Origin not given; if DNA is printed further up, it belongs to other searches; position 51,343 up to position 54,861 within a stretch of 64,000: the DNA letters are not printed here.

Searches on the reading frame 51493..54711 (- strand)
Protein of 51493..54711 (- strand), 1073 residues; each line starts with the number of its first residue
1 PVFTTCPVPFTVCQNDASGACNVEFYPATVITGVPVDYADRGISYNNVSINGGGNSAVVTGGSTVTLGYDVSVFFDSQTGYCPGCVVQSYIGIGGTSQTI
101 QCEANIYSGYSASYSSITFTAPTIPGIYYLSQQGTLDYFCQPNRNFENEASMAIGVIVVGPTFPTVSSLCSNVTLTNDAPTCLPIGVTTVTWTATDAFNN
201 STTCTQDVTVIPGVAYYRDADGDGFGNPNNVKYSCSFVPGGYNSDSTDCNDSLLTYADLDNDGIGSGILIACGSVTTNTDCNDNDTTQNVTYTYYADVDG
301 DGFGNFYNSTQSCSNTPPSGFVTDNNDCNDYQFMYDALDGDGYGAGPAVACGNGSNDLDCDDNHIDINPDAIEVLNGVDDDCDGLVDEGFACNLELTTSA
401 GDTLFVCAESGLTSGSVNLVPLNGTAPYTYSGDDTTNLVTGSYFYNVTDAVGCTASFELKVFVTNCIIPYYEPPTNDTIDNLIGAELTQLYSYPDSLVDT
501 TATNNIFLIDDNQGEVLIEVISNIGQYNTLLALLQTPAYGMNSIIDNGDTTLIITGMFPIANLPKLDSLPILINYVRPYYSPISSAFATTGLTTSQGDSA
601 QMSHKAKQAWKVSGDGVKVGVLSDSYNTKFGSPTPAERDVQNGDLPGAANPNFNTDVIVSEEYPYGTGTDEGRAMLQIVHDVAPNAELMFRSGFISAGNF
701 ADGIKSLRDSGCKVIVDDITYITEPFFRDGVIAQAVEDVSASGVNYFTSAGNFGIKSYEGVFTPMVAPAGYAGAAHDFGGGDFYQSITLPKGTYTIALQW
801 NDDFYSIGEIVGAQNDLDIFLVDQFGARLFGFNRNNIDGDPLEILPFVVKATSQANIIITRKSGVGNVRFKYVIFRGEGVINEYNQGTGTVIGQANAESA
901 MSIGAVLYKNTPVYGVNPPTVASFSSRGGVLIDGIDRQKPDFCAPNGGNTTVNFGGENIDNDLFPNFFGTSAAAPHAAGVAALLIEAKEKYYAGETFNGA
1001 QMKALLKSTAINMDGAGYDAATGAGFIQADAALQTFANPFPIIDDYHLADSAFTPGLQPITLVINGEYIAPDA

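Call 70: find_homologous_proteins(query=window:51493-54711:-, max_evalue=1e-30)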
Query window:51493-54711:- (1073 aa): 577 proteins with E <= 1e-30 among 8000 candidates; the best 120 are listed.
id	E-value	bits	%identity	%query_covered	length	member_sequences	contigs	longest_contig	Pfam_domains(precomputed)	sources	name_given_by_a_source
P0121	2.7e-244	832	51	56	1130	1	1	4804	-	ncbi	ncbi:MAG: hypothetical protein EOO05_16190, partial [Chitinophagaceae bacterium]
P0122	7.5e-216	738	69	30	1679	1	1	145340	PF02494.23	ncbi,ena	-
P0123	7.0e-212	725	51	17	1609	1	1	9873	PF11617.14,PF13385.14,PF00041.28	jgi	jgi:hypothetical protein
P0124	3.5e-211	722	68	45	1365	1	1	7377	PF13385.14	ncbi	-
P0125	4.0e-183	629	47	16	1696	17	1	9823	PF13585.13,PF11617.14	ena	-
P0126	5.9e-182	625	49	17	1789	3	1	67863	PF17963.8,PF13205.13,PF11617.14,PF00932.26,PF17892.8,PF01223.30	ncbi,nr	ncbi:MAG: hypothetical protein QOH71_4390, partial [Blastocatellia bacterium]|nr:hypothetical protei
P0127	8.2e-177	608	37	30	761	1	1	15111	PF11617.14,PF03160.21,PF18962.8,PF12743.13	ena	-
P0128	3.5e-175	603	49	16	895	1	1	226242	PF11617.14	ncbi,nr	ncbi:MAG: putative metal-binding motif-containing protein [Bacteroidetes bacterium]|nr:putative meta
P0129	1.1e-173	598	45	57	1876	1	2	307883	PF18676.7,PF00082.28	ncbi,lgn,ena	-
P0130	6.3e-173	596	49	16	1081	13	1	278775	PF19408.6,PF11617.14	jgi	jgi:hypothetical protein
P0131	5.7e-172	592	49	16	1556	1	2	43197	PF02412.24,PF00801.27,PF11617.14,PF18911.7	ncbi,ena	-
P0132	6.2e-171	589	46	16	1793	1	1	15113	PF13585.13,PF11617.14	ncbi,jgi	jgi:gliding motility-associated-like protein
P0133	1.5e-169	584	69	37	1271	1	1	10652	PF13385.14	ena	-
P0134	1.3e-163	565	43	17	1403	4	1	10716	PF13585.13,PF11617.14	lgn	-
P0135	1.3e-161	558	51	32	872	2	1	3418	PF02494.23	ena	-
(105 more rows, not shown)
